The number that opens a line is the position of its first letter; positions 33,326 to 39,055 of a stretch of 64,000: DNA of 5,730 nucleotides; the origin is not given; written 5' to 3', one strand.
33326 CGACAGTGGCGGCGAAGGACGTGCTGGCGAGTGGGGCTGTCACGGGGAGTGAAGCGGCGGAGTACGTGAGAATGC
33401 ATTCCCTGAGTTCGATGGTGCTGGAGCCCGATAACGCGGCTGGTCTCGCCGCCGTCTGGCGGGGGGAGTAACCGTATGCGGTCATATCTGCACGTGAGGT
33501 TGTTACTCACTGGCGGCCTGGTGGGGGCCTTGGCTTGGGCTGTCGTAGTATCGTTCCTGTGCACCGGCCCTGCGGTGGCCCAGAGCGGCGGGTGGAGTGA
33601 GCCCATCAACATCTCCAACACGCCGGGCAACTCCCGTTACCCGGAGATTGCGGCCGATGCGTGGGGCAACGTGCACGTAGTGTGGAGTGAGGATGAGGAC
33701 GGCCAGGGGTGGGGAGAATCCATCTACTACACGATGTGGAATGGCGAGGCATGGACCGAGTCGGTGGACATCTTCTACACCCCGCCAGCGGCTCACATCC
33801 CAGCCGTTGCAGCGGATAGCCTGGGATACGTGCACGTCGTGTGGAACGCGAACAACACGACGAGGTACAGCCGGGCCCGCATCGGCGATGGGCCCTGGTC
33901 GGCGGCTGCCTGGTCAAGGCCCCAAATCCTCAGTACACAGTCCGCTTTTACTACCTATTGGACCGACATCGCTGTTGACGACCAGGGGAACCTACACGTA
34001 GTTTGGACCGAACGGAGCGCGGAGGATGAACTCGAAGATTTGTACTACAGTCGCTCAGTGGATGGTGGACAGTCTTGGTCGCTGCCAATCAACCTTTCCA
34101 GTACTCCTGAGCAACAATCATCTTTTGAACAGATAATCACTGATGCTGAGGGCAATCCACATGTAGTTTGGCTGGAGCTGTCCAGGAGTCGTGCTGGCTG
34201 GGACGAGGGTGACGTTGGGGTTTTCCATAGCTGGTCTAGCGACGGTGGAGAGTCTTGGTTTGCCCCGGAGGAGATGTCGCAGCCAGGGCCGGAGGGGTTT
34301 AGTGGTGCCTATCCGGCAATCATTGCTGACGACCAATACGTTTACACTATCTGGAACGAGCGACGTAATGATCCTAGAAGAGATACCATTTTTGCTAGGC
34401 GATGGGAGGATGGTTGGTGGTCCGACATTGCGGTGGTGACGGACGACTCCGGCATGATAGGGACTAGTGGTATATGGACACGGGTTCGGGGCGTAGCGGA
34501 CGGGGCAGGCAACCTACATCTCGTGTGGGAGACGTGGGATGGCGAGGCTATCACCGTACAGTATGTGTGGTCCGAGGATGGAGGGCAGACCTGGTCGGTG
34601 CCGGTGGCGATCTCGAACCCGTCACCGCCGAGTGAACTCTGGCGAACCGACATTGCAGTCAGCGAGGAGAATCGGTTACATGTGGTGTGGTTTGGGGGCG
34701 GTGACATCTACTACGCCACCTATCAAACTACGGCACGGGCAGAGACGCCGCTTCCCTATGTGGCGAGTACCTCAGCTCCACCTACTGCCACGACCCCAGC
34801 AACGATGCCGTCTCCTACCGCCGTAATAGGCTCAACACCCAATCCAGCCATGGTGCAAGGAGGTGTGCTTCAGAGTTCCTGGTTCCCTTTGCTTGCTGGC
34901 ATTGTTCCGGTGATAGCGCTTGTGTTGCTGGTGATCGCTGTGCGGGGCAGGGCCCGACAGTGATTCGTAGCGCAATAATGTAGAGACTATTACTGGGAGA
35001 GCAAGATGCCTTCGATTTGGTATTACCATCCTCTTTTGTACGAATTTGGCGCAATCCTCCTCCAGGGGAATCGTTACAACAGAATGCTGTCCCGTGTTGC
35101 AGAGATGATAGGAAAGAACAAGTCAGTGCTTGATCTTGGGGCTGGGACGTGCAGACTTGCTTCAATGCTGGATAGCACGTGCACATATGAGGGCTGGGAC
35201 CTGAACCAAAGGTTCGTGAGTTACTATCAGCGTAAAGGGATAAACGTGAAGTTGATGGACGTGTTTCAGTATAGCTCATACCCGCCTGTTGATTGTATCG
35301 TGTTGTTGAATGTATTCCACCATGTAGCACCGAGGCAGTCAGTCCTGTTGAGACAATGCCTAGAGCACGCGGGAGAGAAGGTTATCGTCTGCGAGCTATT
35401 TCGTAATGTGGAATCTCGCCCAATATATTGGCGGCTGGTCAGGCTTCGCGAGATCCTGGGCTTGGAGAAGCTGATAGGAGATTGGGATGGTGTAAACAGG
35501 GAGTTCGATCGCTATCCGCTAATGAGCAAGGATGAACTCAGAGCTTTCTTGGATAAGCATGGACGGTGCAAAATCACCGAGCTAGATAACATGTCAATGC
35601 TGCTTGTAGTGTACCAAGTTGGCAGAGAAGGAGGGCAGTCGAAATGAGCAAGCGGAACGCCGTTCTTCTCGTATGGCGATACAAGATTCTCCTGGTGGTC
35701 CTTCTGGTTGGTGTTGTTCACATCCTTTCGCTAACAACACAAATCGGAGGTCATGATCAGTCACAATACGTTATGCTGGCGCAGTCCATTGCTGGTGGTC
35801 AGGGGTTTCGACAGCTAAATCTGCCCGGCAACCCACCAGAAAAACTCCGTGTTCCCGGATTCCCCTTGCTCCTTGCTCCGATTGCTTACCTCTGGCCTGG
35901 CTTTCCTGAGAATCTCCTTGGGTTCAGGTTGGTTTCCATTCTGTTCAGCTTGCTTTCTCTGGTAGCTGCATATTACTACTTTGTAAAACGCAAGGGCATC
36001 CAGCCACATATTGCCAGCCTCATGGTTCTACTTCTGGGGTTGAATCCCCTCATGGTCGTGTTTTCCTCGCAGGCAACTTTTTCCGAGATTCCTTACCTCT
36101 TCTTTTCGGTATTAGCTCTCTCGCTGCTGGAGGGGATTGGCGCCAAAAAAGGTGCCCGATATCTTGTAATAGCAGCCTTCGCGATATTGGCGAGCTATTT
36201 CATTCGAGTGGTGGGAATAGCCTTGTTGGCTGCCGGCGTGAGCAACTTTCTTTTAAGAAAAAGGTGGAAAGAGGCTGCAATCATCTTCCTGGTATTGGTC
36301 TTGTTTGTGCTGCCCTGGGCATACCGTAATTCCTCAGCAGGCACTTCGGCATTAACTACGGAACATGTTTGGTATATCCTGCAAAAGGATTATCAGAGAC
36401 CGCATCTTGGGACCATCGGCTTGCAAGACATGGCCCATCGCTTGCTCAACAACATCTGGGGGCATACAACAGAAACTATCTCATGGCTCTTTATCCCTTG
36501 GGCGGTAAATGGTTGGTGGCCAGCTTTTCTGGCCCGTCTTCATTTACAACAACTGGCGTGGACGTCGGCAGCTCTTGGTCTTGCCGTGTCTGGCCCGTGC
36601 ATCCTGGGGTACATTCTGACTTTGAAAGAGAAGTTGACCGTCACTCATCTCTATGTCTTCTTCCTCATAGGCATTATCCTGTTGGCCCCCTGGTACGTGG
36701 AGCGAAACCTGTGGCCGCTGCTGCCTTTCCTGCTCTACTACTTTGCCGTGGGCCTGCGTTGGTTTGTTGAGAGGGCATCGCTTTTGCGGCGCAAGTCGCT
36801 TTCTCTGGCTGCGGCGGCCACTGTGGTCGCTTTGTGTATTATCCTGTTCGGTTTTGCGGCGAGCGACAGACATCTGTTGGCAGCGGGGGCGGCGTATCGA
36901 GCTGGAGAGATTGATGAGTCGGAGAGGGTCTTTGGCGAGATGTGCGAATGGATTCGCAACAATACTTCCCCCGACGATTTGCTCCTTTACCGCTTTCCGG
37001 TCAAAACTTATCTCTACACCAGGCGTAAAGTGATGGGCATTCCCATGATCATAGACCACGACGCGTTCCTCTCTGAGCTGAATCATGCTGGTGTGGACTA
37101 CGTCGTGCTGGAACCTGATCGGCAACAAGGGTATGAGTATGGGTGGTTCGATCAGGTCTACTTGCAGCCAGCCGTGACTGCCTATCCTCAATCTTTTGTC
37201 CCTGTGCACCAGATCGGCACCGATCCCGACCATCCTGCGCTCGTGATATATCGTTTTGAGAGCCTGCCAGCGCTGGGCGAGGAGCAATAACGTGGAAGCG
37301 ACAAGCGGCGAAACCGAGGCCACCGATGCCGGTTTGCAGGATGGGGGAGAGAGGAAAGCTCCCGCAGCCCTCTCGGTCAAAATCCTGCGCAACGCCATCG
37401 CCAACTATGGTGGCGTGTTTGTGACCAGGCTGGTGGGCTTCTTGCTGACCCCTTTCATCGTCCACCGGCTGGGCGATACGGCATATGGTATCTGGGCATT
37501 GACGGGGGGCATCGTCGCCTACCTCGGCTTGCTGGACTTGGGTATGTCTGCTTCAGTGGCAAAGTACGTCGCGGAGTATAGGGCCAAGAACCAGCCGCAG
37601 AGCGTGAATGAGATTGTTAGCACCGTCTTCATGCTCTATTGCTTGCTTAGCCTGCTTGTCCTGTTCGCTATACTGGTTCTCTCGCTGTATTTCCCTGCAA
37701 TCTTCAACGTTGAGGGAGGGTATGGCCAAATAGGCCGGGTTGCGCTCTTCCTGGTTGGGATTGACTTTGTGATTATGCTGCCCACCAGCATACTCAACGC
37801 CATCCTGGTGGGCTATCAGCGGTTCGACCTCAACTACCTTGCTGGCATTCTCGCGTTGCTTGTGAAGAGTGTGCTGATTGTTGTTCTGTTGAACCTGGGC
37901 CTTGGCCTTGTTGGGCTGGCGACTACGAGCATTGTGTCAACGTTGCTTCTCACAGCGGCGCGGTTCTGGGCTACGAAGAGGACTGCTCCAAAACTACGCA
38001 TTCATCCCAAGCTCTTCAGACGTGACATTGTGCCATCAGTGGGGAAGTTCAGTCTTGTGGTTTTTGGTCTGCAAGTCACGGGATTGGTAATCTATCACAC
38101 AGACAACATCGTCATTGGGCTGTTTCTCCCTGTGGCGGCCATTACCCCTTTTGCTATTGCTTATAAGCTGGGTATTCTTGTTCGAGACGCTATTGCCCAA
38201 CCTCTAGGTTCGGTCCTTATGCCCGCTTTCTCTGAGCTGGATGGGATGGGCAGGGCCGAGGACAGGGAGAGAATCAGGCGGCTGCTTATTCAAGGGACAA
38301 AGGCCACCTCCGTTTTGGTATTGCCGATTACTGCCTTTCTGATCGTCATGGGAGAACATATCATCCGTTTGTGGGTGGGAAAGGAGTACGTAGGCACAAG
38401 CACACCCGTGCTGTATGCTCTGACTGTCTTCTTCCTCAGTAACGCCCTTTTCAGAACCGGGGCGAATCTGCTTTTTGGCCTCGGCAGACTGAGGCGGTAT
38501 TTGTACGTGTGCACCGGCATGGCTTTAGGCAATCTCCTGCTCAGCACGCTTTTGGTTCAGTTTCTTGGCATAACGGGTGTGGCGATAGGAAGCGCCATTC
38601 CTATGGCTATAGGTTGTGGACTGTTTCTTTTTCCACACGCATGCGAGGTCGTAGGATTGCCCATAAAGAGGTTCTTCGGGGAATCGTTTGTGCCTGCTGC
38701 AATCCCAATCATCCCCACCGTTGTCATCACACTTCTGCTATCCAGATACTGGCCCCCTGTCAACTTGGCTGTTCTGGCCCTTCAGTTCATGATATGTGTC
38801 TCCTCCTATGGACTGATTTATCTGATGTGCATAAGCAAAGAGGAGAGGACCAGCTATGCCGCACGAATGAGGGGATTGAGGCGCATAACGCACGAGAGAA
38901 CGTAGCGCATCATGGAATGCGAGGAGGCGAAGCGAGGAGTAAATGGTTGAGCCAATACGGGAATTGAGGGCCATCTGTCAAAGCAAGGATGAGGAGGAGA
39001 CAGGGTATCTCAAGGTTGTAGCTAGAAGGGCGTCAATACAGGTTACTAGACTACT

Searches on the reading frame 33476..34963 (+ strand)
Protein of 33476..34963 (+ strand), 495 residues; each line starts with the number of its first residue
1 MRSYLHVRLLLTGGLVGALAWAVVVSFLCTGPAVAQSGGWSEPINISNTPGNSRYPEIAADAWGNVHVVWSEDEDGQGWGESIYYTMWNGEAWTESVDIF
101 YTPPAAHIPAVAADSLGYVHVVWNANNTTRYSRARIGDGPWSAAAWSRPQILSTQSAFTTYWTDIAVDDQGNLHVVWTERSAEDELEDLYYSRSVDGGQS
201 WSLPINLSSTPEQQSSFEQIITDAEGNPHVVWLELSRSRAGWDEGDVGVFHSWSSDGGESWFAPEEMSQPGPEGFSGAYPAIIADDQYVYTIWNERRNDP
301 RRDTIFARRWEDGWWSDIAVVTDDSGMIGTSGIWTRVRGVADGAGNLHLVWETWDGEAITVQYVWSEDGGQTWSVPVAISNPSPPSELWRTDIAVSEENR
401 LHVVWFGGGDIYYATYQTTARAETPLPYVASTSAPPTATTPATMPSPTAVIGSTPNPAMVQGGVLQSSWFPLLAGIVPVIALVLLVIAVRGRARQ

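Call 63: search_protein_families(library=pfam, proteins=[window:33476-34963:+], max_evalue=0.00001)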
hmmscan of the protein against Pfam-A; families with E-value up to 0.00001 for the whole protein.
window:33476-34963:+ (495 aa): 2 families
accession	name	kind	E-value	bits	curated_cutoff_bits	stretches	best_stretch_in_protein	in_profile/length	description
PF15892.11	BNR_4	-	9.2e-10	38.8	27.3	0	144-239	134-249/272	BNR repeat-containing family member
PF13088.12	BNR_2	-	9.6e-10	38.7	31.4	0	248-324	185-257/277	BNR repeat-like domain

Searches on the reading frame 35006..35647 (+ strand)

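Call 63: search_protein_families(library=pfam, proteins=[window:35006-35647:+], max_evalue=0.00001)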
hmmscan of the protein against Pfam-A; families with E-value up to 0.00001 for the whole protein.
window:35006-35647:+ (213 aa): 3 families
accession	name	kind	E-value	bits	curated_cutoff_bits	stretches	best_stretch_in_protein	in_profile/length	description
PF13489.12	Methyltransf_23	-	6e-08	33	27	1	24-186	9-158/164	Methyltransferase domain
PF08242.18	Methyltransf_12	-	1.7e-06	29.1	30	1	42-118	1-88/98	Methyltransferase domain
PF13649.12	Methyltransf_25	-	3e-06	28.3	27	1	41-119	1-90/97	Methyltransferase domain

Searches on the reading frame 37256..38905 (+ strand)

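Call 63: search_protein_families(library=pfam, proteins=[window:37256-38905:+], max_evalue=0.00001)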
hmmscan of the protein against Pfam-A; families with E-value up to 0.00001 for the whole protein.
window:37256-38905:+ (549 aa): 3 families
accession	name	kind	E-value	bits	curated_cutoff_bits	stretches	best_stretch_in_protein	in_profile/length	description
PF13440.11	Polysacc_synt_3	-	5.7e-20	72.2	23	1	115-380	41-290/293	Polysaccharide biosynthesis protein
PF01943.22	Polysacc_synt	-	5.7e-14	52.6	28.2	1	43-328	1-273/274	Polysaccharide biosynthesis protein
PF01554.23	MatE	-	5.9e-11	42.7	24.9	1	60-207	11-158/161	MatE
